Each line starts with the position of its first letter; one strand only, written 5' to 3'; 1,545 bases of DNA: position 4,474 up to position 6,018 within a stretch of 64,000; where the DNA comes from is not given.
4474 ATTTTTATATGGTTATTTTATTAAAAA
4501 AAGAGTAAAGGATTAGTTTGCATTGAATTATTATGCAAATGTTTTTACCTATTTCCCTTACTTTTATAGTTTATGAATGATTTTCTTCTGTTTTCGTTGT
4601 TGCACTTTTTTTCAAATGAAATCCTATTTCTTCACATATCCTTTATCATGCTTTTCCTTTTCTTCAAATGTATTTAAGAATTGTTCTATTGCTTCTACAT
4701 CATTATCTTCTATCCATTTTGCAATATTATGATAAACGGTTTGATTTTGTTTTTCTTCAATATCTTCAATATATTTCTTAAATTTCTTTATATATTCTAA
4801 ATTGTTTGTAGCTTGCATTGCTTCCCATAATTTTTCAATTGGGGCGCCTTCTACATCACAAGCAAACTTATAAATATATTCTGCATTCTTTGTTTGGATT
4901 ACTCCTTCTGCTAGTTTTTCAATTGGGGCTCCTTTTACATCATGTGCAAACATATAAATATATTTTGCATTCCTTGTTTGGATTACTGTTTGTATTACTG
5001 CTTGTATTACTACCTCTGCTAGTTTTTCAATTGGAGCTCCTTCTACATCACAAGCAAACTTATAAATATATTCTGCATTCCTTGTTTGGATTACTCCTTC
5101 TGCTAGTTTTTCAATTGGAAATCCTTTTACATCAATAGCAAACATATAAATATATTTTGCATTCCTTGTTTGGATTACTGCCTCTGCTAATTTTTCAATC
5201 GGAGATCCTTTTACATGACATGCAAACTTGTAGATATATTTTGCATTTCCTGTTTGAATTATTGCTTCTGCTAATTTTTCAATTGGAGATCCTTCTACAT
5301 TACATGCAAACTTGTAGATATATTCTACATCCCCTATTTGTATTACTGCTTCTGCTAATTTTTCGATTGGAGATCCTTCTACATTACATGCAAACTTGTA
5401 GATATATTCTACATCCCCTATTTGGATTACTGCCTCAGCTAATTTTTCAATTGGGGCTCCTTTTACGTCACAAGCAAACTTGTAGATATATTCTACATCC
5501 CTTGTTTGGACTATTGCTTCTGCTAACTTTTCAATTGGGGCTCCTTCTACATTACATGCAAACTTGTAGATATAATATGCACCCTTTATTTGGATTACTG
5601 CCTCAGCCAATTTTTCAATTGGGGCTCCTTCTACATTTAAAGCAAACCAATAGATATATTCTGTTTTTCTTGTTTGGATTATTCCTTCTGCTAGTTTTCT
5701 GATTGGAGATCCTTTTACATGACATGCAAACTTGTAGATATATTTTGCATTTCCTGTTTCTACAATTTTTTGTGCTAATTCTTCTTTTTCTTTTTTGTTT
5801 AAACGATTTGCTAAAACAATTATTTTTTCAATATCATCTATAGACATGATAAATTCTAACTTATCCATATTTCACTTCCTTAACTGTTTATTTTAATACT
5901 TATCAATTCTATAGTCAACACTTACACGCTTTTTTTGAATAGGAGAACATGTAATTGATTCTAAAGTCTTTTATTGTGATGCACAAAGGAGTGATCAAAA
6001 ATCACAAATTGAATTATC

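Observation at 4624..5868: Gene made of about 12 near-identical 28-residue (84-bp) tandem repeats of unknown family, with a slippage-like insertion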

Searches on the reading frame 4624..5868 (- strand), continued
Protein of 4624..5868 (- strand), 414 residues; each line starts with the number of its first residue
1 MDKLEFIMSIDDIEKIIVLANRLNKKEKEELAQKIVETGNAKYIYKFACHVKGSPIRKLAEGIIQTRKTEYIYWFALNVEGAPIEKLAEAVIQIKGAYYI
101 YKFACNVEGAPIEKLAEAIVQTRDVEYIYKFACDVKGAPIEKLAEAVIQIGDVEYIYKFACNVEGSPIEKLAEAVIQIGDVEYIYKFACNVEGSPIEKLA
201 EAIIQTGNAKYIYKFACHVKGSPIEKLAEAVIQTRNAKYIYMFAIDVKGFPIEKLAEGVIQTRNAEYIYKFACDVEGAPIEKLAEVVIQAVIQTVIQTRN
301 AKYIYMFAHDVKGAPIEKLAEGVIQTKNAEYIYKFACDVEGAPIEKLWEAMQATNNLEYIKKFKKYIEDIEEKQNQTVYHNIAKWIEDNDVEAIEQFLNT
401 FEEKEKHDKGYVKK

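Call 53: search_dna_similar(query=window:4624-5868:-, collection=phages, mode=protein, max_rows=20)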
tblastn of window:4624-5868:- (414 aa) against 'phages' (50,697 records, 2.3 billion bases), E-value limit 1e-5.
No match.

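Call 54: search_dna_similar(query=window:4624-5868:-, collection=plasmids, mode=protein, max_rows=20)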
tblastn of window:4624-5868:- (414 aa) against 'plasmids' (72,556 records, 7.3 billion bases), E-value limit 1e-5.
Records with a match: 1; places in all: 1; records where one place covers at least 80% of the query: 0.
Best place of each record, by identity: <60% 1.
By first word of the organism name: Stutzerimonas 1.
By predicted mobility (MOB-suite, as given by PLSDB): non-mobilizable 1.
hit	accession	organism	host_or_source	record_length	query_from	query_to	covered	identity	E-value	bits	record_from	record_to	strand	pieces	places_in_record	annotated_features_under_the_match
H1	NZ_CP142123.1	Stutzerimonas frequens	wild soybean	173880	117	245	31%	33.6%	1e-6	58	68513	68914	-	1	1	hypothetical protein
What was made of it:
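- tblastn finds no match in 50,697 phage records, and only one weak match in plasmids (calls 53, 54).
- Tried and rejected: There is no phage match and only one weak plasmid match (calls 53, 54).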

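Call 55: search_protein_families(library=phrogs, proteins=[window:4624-5868:-], max_evalue=0.01)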
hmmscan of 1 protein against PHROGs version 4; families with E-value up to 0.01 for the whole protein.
window:4624-5868:- (414 aa): 9 families
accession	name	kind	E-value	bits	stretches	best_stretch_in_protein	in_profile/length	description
phrog_28803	-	unknown function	3.1e-10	41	0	114-146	38-70/81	-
phrog_34714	-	unknown function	4.3e-08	33.8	0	21-74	53-102/244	-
phrog_36969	-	unknown function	1.6e-07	32.6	0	140-151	34-45/52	-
phrog_7645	-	unknown function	1e-06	30.1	0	293-350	37-94/109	-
phrog_37434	-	unknown function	0.00066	20.8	0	228-269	32-73/105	-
phrog_26877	-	unknown function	0.0016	19.6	0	88-118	82-112/118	-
phrog_32236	-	unknown function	0.0026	18.8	0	76-91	7-22/53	-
phrog_13032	-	unknown function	0.0047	17.8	0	115-139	23-46/51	-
phrog_29107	-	unknown function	0.0055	17.9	0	248-334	6-87/109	-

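Call 56: find_related_loci(query=window:4624-5868:-, collection=metagenome_contigs, flank=6000)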
Query window:4624-5868:- (414 aa) in metagenome_contigs; peptide patterns used: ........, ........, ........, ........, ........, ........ (x = any residue, [..] = any of these).
218 stretches matched a pattern; 1 encode a relative of the query (tblastn E <= 1e-3); 1 distinct loci.
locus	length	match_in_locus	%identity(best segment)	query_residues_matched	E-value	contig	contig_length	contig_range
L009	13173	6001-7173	31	1-386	1e-42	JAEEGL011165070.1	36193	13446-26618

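Call 66: fold_search(model_id=the predicted structure, library=viral)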
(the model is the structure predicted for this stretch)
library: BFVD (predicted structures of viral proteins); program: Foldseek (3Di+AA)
matches with E <= 10: 838; with E <= 0.001: 9
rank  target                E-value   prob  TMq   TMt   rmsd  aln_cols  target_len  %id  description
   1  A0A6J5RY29            3.8e-08  1.00  0.33  0.48   6.5       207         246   26  Uncharacterized protein [uncultured Caudovirales phage]
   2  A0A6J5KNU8            6.2e-06  1.00  0.20  0.16  20.1       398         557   14  Sel1-like repeat [uncultured Caudovirales phage]
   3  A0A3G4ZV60            1.6e-05  1.00  0.24  0.22  25.2       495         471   14  Uncharacterized protein [Barrevirus sp.]
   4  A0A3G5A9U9            1.2e-04  1.00  0.19  0.16  17.2       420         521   14  Sel1 repeat family protein [Hyperionvirus sp.]
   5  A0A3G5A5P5            2.0e-04  1.00  0.22  0.17  23.6       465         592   12  Sel1 domain protein repeat-containing protein [Hyperionvirus sp.]
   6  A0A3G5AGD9            2.6e-04  1.00  0.18  0.16  24.0       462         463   14  Sel1 repeat family protein [Hyperionvirus sp.]
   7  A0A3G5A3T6            3.7e-04  1.00  0.25  0.26  20.9       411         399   13  Uncharacterized protein [Harvfovirus sp.]
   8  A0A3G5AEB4            5.2e-04  1.00  0.19  0.17  21.6       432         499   11  Uncharacterized protein [Hyperionvirus sp.]
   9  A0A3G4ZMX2            6.7e-04  1.00  0.22  0.14  22.2       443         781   18  RING-type domain-containing protein [Terrestrivirus sp.]
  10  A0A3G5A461            1.1e-03  1.00  0.21  0.19  21.0       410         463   12  RING-type domain-containing protein [Harvfovirus sp.]
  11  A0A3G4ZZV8            1.2e-03  0.97  0.17  0.15  19.8       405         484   14  Sel1 repeat family protein [Faunusvirus sp.]
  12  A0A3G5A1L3            1.3e-03  0.99  0.18  0.21  24.5       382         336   11  Sel1 repeat family protein [Harvfovirus sp.]
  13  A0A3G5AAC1            1.6e-03  0.98  0.16  0.15  20.7       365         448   12  UDP-N-acetylglucosamine--peptide N-acetylglucosaminyltransferase SPINDLY [Hyperionvirus sp.]
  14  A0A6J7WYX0            1.7e-03  0.99  0.21  0.17  24.6       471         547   12  Leucine rich repeat variant [uncultured Caudovirales phage]
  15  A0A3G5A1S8            2.0e-03  0.94  0.16  0.18  20.0       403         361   12  Sel1 repeat family protein [Harvfovirus sp.]
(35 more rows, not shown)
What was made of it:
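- A probable homologue exists in an uncultured phage: BFVD A0A6J5RY29, 26% identity, TM 0.48 (call 66).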

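Call 67: find_encoding_contigs(protein=P0002, flank=10000, max_places=3)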
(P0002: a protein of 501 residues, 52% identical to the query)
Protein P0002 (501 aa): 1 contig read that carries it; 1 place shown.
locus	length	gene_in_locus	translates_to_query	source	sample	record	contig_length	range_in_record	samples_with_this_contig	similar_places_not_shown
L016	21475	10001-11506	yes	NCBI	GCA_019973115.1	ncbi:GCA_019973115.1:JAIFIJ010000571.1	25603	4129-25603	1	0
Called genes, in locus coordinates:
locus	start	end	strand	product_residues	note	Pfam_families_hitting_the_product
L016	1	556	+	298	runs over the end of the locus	PF00005:ABC_tran, PF13304:AAA_21 (faint)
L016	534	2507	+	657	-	PF13346:ABC2_membrane_5 (weak)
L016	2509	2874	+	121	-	PF00392:GntR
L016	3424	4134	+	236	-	PF13240:Zn_Ribbon_1 (weak), PF11611:DUF4352, PF16729:DUF5067 (faint)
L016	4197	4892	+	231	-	PF02674:Colicin_V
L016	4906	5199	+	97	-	PF00085:Thioredoxin, PF14595:Thioredoxin_9, PF13098:Thioredoxin_2, PF13905:Thioredoxin_8 (faint), PF13192:Thioredoxin_3 (weak)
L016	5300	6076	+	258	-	-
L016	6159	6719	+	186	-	-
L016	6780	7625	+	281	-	-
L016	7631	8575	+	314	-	PF06144:DNA_pol3_delta, PF21694:DNA_pol3_delta_C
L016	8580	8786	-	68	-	PF14098:SSPI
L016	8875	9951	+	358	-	PF04055:Radical_SAM, PF06969:HemN_C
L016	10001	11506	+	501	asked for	PF12913:SH3_6 (faint)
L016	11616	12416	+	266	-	PF21088:MS_channel_1st (weak), PF00924:MS_channel_2nd, PF21082:MS_channel_3rd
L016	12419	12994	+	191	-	-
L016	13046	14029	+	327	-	PF01522:Polysacc_deac_1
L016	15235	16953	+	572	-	PF01807:Zn_ribbon_DnaG, PF08275:DNAG_N, PF01751:Toprim, PF13155:Toprim_2, PF13362:Toprim_3, PF13662:Toprim_4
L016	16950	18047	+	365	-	PF03979:Sigma70_r1_1, PF00140:Sigma70_r1_2, PF04542:Sigma70_r2, PF04539:Sigma70_r3, PF04545:Sigma70_r4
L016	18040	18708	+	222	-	PF06325:PrmA, PF12847:Methyltransf_18, PF05175:MTS, PF04816:TrmK, PF13649:Methyltransf_25 (weak), PF13847:Methyltransf_31 (weak)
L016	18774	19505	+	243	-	PF20918:SPOCS_spoVID-N (faint), PF01476:LysM (weak)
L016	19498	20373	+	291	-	-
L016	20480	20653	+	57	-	-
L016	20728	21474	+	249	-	?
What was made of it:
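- SSPI and SpoVID-like genes are in L016 (call 67).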

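Call 76: find_encoding_contigs(protein=P0008, flank=6000, max_places=2)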
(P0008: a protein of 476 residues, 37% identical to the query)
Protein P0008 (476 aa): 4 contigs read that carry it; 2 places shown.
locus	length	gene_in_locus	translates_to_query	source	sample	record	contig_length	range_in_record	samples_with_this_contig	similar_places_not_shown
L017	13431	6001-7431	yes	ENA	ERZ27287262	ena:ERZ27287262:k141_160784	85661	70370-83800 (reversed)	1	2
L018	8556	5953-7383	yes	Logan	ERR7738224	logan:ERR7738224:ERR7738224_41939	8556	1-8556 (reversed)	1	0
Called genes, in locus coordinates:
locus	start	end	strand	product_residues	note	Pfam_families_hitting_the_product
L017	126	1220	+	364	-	PF00768:Peptidase_S11, PF13354:Beta-lactamase2 (weak)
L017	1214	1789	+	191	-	PF07670:Gate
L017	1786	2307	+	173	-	PF07670:Gate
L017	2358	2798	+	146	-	-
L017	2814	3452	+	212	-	PF04085:MreC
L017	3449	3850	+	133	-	-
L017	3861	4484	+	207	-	PF01551:Peptidase_M23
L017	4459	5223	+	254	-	PF13398:Peptidase_M50B, PF02163:Peptidase_M50 (weak)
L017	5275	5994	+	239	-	-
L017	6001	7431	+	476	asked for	-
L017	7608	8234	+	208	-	-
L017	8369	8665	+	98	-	PF00829:Ribosomal_L21p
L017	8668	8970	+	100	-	PF04327:Peptidase_Prp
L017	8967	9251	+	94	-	PF01016:Ribosomal_L27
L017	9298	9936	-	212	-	PF02390:Methyltransf_4, PF13847:Methyltransf_31, PF08242:Methyltransf_12 (weak), PF13649:Methyltransf_25 (weak)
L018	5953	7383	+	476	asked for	-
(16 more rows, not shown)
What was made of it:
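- A SpoIVFB-like M50B gene lies next to P0008 (call 76).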

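Call 77: find_encoding_contigs(protein=P0015, flank=6000, max_places=2)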
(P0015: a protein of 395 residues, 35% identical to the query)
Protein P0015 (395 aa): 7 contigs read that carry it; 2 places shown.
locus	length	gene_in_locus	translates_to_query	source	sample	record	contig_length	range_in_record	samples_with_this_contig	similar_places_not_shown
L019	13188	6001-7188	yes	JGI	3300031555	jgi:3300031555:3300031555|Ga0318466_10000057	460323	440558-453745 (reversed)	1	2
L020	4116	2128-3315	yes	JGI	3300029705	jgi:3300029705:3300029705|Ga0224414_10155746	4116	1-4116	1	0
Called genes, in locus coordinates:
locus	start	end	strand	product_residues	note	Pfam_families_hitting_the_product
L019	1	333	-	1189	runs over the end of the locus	-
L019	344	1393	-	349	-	PF02661:Fic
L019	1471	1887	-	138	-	-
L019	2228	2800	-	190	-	-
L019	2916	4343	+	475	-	PF04471:Mrr_cat, PF22722:NA-iREase1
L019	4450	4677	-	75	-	-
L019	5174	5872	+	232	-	PF00334:NDK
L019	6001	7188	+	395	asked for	-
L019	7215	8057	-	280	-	PF02645:DegV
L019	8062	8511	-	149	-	PF12802:MarR_2 (faint)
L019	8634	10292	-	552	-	PF00664:ABC_membrane, PF00005:ABC_tran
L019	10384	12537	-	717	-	PF01136:Peptidase_U32, PF12392:DUF3656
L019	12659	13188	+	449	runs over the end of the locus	PF17125:Methyltr_RsmF_N, PF01728:FtsJ (faint), PF01189:Methyltr_RsmB-F, PF13847:Methyltransf_31 (weak), PF17126:RsmF_methylt_CI, PF13636:Methyltranf_PUA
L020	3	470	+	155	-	?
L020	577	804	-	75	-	-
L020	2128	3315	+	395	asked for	-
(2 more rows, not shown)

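Call 78: find_encoding_contigs(protein=P0213, flank=5000, max_places=3)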
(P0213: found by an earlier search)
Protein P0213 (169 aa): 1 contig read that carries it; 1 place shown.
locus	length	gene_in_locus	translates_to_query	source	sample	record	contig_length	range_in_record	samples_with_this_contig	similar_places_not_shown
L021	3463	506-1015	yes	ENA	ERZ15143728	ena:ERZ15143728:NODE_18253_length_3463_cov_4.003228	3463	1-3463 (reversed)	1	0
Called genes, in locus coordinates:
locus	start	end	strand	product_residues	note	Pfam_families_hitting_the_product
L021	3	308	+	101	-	?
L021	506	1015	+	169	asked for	-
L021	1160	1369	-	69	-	-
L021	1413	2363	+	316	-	PF09989:DUF2229, PF06050:HGD-D (faint)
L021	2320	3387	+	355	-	PF06050:HGD-D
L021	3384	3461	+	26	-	?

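Call 88: search_protein_families(library=padloc, proteins=[window:4624-5868:-], max_evalue=0.01)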
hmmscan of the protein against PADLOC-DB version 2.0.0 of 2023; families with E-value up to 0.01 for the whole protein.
window:4624-5868:- (414 aa): 1 family
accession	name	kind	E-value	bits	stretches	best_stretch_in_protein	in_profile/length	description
PDLC03115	Specificity_I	-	0.00032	17.3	0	152-193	360-401/462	Type I specificity subunit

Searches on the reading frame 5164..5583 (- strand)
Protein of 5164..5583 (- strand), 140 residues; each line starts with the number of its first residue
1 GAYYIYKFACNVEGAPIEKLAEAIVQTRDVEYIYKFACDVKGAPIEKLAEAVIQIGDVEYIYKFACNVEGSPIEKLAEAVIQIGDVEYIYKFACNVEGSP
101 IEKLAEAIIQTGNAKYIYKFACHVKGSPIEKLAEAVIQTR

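Call 79: predict_structure(alignment_id=A7)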
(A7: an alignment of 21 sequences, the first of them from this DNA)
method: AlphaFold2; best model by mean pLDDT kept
length: 140 residues; sequences in the alignment: 21
mean_pLDDT: 98.3   pTM: 0.90
mean pLDDT of the five models: 98.3, 98.1, 98.1, 98.0, 98.0
residues with pLDDT >= 90: 139; 70-90: 1; 50-70: 0; < 50: 0
segments of 3 or more residues with pLDDT < 50: none
pLDDT, mean of each block of 10 residues (from residue 1): 98 98 99 99 98 99 98 99 99 98 99 98 98 97
secondary structure, 60 per line:
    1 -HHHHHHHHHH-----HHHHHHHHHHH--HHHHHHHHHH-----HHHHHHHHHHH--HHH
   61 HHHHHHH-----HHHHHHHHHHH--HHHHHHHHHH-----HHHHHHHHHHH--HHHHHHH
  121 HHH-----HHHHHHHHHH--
elements in order: H2-11 H17-27 H30-39 H45-55 H58-67 H73-83 H86-95 H101-111 H114-123 H129-138

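Call 82: fold_search(model_id=the predicted structure, library=pdb)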
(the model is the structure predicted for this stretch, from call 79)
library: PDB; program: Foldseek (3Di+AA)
matches with E <= 10: 804; with E <= 0.001: 0
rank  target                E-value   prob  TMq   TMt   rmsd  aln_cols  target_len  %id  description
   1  6vfk_B                1.1e-03  0.93  0.20  0.13  17.1       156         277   22  De novo designed tetrahedral nanoparticle T33_dn10 displaying 4 copies of BG505-SOSIP trimer on the surface (released 2020-07-22)
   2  6gwd_G                2.1e-02  1.00  0.50  0.47   5.8       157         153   23  Tubulin:iiH5 alphaRep complex (released 2019-01-30)
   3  4rv1_C                2.1e-02  0.99  0.43  0.19   8.6       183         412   17  Crystal Structure of Engineered Protein. Northeast Structural Genomics Consortium (NESG) Target OR497. (released 2014-12-10)
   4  5cwj                  2.6e-02  0.99  0.42  0.38   9.1       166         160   17  Crystal structure of de novo designed helical repeat protein DHR49 (released 2015-12-16)
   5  9k7u_A                2.8e-02  0.82  0.26  0.27  12.1       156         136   17  Crystal structure of designed zinc-induced heterodimer Heter-Zn2-HEHE-22 (released 2025-10-29)
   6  4rv1_B                3.5e-02  0.99  0.43  0.19   8.6       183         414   16  Crystal Structure of Engineered Protein. Northeast Structural Genomics Consortium (NESG) Target OR497. (released 2014-12-10)
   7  8v3b_a                3.7e-02  0.33  0.19  0.10  14.4       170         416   16  Computational Designed Nanocage O43_129_+4 (released 2024-03-13)
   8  9ijj_AC               4.3e-02  0.63  0.25  0.11  12.3       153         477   15  In situ structure of the central apparatus in mouse sperm axoneme. (released 2025-06-04)
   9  6ork_A                4.7e-02  0.90  0.35  0.24  10.1       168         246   12  Crystal structure of Sel1 repeat protein from Oxalobacter formigenes (released 2020-05-06)
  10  8g9k_B                4.7e-02  0.28  0.18  0.13  13.5       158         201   18  Geometrically programmable nanomaterial construction using regularized protein building blocks (released 2024-03-13)
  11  7mqz                  6.5e-02  0.89  0.36  0.27  10.1       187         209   10  Cytochrome c oxidase assembly factor 7 (released 2022-03-16)
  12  8e0m_K                6.5e-02  0.30  0.21  0.18  16.2       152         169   17  Homotrimeric variant of tcTRP9, BGL15 (released 2023-04-12)
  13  3sla_C                7.1e-02  0.54  0.25  0.23  11.3       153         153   12  X-ray structure of first four repeats of human beta-catenin (released 2012-02-29)
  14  9cc4_C                7.1e-02  0.30  0.21  0.16  13.9       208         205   16  Crystal structure of Z4 c3ii (released 2025-06-25)
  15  8gel_A                7.1e-02  0.21  0.17  0.07  17.7       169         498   14  Cryo-EM structure of synthetic tetrameric building block sC4 (released 2024-03-13)
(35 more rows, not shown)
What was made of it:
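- On PBS-lyase HEAT-like repeat (Pfam HEAT_PBS / HEAT_2): TM is about 0.5 to alphaRep structures (call 82).
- Closest known: PBS-lyase HEAT-like repeats and their designed derivatives. Same: These are the best fragment-level structural matches (TM 0.48-0.50, 21-24% identity; call 82).
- Closest known: Designed helical repeat and armadillo proteins. Same: TM is 0.42-0.43 for five units (call 82).
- The best fragment-level structural matches are alphaRep proteins: 6gwd_G at TM 0.50 and 23% identity, 3ltm_B at 0.49, and 7q1e_C at 0.48 (call 82).
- Tried and rejected: The five-unit fragment matched alphaRep at TM about 0.5 but with weak E-values (call 82).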

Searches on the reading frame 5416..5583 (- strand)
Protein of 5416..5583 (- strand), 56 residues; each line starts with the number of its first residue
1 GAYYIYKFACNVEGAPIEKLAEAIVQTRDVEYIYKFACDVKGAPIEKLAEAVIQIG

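Call 68: search_solved_structures(query=A2, max_evalue=10, show_alignments=3)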
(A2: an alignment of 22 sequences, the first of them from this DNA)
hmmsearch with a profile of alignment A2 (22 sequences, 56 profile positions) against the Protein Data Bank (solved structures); distinct sequences matched with E-value up to 10: 0.
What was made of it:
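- The family profile finds no PDB sequence at E<=10, although alphaRep chains are in that set (call 68).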
